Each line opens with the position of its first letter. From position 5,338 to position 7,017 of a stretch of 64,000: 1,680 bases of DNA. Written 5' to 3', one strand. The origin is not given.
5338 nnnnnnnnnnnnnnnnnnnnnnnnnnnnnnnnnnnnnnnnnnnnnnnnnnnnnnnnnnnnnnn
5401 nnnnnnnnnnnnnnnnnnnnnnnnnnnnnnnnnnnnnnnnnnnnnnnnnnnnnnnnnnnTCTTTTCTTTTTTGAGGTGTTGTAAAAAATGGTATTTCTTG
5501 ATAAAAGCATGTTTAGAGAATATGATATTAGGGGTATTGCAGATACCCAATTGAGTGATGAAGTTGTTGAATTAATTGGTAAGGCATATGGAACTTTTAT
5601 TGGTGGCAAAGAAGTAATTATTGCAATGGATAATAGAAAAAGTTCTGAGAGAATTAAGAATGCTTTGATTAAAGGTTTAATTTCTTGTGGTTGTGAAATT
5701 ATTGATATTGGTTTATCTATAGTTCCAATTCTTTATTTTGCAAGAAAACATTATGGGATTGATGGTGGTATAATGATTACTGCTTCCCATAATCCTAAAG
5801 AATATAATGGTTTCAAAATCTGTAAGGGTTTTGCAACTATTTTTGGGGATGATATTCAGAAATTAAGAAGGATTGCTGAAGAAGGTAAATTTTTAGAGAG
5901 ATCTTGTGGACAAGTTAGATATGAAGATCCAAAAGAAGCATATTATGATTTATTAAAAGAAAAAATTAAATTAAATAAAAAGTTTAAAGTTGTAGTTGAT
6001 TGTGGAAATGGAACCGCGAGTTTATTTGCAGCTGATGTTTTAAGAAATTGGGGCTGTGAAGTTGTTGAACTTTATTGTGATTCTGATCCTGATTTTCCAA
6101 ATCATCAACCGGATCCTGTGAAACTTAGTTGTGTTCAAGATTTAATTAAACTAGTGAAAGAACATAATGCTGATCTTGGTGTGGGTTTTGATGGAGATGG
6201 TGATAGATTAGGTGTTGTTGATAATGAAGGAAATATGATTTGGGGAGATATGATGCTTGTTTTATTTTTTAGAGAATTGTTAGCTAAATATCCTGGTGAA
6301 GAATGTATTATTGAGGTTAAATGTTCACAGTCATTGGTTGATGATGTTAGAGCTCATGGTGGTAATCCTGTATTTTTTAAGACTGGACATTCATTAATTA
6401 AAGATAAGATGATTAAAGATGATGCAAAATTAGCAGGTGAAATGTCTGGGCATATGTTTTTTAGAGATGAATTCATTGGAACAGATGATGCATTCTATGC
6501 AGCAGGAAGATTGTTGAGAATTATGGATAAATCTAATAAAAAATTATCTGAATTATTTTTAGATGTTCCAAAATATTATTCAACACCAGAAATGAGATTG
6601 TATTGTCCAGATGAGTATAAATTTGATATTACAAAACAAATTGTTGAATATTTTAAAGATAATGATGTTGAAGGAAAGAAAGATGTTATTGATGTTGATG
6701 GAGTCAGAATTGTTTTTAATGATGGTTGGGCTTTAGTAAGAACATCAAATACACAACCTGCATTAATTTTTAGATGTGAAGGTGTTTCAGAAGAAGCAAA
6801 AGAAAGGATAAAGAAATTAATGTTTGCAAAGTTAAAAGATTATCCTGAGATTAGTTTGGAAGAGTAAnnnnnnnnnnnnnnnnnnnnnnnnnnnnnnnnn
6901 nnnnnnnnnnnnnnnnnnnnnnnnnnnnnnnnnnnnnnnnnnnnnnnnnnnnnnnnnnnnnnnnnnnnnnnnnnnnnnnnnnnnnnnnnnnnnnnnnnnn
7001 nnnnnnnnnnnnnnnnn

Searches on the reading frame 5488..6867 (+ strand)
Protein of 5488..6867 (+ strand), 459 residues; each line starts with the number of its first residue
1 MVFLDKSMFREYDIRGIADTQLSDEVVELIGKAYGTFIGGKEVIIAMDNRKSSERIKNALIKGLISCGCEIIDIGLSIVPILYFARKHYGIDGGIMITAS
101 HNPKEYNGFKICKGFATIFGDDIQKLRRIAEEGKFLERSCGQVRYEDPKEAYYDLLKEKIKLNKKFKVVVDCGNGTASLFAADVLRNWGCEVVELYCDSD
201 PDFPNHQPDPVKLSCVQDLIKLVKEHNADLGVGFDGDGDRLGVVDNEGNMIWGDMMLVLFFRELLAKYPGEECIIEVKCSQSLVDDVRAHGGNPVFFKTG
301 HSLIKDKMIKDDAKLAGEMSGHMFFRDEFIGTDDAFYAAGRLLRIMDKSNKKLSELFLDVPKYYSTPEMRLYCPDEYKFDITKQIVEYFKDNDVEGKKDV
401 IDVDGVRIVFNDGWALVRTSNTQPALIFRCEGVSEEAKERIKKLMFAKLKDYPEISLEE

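Call 59: search_protein_families(library=pfam, proteins=[window:5488-6867:+], max_evalue=0.001)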
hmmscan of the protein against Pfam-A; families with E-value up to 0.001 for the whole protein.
window:5488-6867:+ (459 aa): 4 families
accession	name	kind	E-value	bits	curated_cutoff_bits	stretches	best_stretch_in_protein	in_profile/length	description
PF02878.22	PGM_PMM_I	-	1.1e-34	119.5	22.5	1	8-135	3-136/138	Phosphoglucomutase/phosphomannomutase, alpha/beta/alpha domain I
PF02879.22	PGM_PMM_II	-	4.9e-29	101.3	29.3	1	151-248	2-103/103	Phosphoglucomutase/phosphomannomutase, alpha/beta/alpha domain II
PF02880.22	PGM_PMM_III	-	7.2e-22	78.1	20.7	1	252-362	1-113/115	Phosphoglucomutase/phosphomannomutase, alpha/beta/alpha domain III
PF00408.26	PGM_PMM_IV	-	2.1e-11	44.2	23.1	1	373-445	6-65/68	Phosphoglucomutase/phosphomannomutase, C-terminal domain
